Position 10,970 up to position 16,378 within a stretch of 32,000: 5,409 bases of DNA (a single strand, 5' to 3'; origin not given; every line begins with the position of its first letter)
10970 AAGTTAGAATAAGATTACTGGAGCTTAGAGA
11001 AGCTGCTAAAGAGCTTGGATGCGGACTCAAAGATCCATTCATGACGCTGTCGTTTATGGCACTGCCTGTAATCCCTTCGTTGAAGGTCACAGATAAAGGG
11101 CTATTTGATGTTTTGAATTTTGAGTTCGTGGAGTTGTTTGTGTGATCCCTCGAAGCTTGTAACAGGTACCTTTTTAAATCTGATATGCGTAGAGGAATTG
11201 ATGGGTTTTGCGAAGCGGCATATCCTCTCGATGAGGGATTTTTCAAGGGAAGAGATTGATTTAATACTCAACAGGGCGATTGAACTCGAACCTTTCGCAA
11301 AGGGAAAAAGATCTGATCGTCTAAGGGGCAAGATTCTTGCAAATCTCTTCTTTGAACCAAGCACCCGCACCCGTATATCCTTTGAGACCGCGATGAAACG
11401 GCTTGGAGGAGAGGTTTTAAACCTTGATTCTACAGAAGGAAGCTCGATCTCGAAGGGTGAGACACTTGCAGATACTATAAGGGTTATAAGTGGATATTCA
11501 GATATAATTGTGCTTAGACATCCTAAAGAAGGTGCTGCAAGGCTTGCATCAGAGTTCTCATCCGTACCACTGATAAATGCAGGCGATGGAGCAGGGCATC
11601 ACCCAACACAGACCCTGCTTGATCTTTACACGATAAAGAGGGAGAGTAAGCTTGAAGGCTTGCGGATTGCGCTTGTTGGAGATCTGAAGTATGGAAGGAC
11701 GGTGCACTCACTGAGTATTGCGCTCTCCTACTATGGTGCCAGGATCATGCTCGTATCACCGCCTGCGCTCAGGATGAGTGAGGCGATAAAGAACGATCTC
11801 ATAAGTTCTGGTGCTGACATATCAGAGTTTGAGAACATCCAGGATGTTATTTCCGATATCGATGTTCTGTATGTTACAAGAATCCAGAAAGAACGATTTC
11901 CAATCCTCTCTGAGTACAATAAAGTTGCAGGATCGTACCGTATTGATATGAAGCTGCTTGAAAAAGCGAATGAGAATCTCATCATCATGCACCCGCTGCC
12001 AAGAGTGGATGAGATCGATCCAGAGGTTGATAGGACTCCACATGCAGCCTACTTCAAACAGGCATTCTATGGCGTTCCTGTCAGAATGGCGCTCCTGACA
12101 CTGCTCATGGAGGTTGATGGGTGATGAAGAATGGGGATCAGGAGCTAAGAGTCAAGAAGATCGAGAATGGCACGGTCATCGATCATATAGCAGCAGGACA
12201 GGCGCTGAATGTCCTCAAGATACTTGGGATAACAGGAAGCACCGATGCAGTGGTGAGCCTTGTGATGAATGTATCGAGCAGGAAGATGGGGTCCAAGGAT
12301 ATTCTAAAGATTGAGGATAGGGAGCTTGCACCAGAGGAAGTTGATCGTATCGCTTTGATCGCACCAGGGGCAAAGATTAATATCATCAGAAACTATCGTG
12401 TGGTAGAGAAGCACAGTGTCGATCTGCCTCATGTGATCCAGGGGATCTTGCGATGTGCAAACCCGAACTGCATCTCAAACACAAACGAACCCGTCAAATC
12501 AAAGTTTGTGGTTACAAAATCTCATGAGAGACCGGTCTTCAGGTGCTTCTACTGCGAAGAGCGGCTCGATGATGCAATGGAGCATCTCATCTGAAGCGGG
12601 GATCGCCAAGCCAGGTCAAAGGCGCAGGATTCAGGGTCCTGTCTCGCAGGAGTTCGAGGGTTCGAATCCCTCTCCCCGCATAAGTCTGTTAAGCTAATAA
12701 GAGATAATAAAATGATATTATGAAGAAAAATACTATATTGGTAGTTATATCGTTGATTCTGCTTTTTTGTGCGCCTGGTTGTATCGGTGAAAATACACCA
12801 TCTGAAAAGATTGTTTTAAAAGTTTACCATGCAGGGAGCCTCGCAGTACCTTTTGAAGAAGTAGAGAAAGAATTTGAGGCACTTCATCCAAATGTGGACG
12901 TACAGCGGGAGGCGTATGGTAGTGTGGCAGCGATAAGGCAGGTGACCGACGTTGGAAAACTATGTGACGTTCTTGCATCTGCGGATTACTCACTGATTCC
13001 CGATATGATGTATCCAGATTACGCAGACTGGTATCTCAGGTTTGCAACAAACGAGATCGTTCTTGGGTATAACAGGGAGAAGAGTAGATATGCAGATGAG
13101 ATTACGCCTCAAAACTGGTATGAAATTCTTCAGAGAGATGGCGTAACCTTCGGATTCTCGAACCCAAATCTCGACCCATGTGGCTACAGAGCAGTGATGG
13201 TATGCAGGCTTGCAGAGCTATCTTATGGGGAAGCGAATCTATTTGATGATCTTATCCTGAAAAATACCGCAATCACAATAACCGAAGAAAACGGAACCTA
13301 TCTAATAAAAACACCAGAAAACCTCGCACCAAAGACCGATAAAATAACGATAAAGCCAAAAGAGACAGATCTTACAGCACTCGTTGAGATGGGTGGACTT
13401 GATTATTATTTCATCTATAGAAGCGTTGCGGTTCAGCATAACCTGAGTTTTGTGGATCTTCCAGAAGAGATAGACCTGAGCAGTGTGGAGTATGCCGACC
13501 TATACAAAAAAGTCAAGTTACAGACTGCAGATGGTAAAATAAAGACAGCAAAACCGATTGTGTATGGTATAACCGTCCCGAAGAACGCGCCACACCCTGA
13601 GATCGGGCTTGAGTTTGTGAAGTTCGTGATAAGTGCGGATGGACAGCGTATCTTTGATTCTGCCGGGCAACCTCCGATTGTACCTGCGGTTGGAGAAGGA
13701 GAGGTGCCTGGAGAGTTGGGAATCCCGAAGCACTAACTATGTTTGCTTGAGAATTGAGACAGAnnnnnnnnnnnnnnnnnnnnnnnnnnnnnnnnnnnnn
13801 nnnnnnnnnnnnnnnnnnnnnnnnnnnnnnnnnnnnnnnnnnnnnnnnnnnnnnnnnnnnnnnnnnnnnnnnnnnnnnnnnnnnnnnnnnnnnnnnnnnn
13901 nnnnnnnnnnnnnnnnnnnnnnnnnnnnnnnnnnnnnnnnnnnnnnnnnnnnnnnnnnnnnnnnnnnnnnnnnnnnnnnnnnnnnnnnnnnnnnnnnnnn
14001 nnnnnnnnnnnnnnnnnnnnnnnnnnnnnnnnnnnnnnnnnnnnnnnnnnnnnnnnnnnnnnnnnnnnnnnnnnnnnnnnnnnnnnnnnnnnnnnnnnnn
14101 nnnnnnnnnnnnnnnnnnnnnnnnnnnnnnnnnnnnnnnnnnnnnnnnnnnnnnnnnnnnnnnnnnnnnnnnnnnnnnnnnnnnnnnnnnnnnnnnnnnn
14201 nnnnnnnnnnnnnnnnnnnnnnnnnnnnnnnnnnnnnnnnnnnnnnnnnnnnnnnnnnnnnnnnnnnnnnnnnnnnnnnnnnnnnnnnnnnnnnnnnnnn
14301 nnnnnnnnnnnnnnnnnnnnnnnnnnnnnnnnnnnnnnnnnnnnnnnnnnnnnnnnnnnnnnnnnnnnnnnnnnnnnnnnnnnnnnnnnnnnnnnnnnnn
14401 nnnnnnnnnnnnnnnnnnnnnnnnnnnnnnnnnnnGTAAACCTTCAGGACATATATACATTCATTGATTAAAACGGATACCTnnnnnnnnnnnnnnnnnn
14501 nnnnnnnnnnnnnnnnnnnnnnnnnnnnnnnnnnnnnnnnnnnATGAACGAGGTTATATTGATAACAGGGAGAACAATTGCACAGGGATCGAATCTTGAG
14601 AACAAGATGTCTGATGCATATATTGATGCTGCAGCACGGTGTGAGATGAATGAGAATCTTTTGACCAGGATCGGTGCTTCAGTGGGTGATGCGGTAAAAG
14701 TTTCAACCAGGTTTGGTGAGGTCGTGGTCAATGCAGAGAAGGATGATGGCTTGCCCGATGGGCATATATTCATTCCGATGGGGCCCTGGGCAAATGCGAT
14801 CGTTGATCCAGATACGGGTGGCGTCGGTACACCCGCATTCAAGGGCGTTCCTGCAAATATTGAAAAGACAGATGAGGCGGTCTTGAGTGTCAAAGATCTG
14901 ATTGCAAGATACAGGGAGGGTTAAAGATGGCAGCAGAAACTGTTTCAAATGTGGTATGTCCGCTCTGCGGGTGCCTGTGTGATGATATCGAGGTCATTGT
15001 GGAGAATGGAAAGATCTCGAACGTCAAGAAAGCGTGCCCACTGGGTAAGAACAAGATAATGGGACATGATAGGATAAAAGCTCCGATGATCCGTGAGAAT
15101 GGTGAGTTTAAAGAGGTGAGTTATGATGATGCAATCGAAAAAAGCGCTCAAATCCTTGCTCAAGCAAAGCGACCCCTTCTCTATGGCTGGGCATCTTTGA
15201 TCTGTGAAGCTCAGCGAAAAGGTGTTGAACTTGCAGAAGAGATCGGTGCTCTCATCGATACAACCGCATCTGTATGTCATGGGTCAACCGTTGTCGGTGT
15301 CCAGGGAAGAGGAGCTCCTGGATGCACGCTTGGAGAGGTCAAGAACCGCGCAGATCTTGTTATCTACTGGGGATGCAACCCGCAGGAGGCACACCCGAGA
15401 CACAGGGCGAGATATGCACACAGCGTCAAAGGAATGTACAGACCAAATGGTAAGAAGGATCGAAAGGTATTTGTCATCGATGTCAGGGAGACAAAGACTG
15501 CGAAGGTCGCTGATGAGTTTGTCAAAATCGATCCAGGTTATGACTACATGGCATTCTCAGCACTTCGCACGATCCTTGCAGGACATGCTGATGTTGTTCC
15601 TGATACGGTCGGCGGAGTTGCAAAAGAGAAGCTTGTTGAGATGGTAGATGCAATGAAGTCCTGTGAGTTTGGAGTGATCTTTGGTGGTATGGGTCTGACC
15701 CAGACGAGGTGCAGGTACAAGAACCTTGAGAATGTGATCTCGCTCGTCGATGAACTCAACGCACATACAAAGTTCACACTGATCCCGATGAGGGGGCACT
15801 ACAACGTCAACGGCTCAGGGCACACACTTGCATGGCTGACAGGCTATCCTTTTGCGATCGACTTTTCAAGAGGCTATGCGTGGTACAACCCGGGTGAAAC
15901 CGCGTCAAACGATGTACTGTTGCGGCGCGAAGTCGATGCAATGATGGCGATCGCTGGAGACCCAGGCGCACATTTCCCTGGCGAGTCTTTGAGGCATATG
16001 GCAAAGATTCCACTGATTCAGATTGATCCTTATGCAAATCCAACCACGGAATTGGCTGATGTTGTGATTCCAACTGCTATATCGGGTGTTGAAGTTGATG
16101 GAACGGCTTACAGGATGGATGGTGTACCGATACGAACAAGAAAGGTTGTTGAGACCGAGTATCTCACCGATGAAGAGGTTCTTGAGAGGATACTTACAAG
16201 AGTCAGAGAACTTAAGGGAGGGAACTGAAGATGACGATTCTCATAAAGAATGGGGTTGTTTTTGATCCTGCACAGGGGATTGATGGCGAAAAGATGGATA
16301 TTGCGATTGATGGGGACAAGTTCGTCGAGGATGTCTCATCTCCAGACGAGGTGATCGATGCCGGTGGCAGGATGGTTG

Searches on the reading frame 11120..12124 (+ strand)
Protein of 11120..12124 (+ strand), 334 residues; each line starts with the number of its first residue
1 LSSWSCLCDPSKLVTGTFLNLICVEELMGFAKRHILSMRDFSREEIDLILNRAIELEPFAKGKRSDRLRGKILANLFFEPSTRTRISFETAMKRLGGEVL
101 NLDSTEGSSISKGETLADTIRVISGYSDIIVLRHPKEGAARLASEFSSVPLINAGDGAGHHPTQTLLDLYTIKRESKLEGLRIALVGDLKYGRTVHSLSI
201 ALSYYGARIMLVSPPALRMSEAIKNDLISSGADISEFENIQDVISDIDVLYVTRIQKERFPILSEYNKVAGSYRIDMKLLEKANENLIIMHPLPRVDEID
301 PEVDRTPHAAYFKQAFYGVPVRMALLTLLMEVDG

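Call 24: search_protein_families(library=pfam, proteins=[window:11120-12124:+], max_evalue=0.001)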
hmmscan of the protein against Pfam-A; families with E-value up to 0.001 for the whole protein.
window:11120-12124:+ (334 aa): 2 families
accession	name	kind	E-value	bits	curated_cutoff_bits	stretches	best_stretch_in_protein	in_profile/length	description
PF02729.26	OTCace_N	-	9.8e-53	178.7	29.9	1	33-173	1-147/148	Aspartate/ornithine carbamoyltransferase, carbamoyl-P binding domain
PF00185.30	OTCace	-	1.9e-33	116.2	29.4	1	179-328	1-156/157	Aspartate/ornithine carbamoyltransferase, Asp/Orn binding domain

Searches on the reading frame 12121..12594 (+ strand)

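Call 24: search_protein_families(library=pfam, proteins=[window:12121-12594:+], max_evalue=0.001)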
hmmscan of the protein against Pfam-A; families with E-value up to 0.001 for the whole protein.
window:12121-12594:+ (157 aa): 2 families
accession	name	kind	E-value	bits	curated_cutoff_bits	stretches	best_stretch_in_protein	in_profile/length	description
PF01948.23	PyrI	-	5.9e-35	119.8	25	1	9-100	1-92/93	Aspartate carbamoyltransferase regulatory chain, allosteric domain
PF02748.20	PyrI_C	-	4.8e-17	62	23.4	1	106-150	2-44/48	Aspartate carbamoyltransferase regulatory chain, metal binding domain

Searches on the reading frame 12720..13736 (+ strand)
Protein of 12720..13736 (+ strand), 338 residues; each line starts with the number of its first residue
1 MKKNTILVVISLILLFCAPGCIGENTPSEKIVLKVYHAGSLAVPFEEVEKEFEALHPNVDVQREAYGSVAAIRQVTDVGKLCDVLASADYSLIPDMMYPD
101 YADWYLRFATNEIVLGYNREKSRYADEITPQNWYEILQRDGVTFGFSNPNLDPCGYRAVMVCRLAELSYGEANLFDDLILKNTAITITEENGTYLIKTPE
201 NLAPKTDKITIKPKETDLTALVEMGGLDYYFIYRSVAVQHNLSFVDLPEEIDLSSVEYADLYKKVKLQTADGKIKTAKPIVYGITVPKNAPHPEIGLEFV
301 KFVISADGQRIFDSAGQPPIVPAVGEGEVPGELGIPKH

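Call 15: search_protein_families(library=pfam, proteins=[window:12720-13736:+], max_evalue=0.01)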
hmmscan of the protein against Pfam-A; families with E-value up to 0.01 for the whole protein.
window:12720-13736:+ (338 aa): 4 families
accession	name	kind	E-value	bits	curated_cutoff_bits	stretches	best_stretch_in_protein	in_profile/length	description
PF13531.11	SBP_bac_11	-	1.8e-32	113.4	25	1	33-316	1-225/227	Bacterial extracellular solute-binding protein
PF01547.30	SBP_bac_1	-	2.6e-17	64.2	26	1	46-309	11-306/307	Bacterial extracellular solute-binding protein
PF13416.11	SBP_bac_8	-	0.001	19.4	27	1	83-324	64-265/279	Bacterial extracellular solute-binding protein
PF12849.12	PBP_like_2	-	0.0035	17.6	27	0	50-139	29-118/267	PBP superfamily domain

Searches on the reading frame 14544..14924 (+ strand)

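Call 24: search_protein_families(library=pfam, proteins=[window:14544-14924:+], max_evalue=0.001)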
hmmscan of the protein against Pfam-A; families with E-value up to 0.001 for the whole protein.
window:14544-14924:+ (126 aa): 1 family
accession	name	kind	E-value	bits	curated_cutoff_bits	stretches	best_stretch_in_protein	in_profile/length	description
PF01568.27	Molydop_binding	-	2.1e-16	60.4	26.8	1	5-103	2-110/110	Molydopterin dinucleotide binding domain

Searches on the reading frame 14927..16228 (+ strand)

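Call 15: search_protein_families(library=pfam, proteins=[window:14927-16228:+], max_evalue=0.01)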
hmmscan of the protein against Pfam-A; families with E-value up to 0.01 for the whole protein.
window:14927-16228:+ (433 aa): 1 family
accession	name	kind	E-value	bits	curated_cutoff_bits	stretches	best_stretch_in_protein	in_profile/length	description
PF00384.28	Molybdopterin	-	7.7e-16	58.5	24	1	49-411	1-337/353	Molybdopterin oxidoreductase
